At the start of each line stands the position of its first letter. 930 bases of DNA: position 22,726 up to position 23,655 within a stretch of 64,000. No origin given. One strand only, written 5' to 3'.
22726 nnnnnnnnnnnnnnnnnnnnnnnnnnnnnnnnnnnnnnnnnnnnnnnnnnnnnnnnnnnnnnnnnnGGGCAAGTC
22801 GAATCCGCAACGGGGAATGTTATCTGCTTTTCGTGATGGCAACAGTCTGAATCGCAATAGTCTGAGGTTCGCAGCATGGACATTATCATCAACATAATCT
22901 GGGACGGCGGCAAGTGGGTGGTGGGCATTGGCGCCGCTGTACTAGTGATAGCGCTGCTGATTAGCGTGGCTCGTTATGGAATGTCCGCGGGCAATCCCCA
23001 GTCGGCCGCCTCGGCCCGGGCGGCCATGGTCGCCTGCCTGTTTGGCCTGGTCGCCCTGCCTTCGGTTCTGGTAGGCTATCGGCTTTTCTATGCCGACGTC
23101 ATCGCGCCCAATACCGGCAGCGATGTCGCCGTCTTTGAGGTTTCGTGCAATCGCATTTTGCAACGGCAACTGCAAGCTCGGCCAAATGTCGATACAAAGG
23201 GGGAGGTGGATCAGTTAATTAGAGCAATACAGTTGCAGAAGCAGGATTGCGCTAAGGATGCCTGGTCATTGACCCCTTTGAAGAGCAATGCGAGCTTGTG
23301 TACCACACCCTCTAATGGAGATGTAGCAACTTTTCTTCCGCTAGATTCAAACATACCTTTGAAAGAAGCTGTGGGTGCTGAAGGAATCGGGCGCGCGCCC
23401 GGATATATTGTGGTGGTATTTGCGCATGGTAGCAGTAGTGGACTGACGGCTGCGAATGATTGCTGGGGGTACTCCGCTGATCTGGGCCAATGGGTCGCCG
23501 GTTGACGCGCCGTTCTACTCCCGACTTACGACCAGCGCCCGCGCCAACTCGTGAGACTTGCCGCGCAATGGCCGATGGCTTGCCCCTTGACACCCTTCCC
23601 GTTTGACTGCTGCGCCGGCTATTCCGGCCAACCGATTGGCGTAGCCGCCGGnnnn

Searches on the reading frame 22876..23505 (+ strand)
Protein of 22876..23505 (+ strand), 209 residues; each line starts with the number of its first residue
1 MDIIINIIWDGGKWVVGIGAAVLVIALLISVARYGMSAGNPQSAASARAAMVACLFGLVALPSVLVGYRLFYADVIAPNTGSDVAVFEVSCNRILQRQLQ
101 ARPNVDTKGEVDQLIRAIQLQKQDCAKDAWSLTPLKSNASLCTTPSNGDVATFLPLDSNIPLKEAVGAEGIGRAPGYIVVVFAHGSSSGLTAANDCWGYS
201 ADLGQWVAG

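Call 63: search_protein_families(library=pfam, proteins=[window:22876-23505:+], max_evalue=0.01)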
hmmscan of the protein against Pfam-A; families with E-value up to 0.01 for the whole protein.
window:22876-23505:+ (209 aa): 1 family
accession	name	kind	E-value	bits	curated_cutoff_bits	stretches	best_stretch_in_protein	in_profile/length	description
PF18895.5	T4SS_pilin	-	0.00052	20.5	26.6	1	12-62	13-62/71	Type IV secretion system pilin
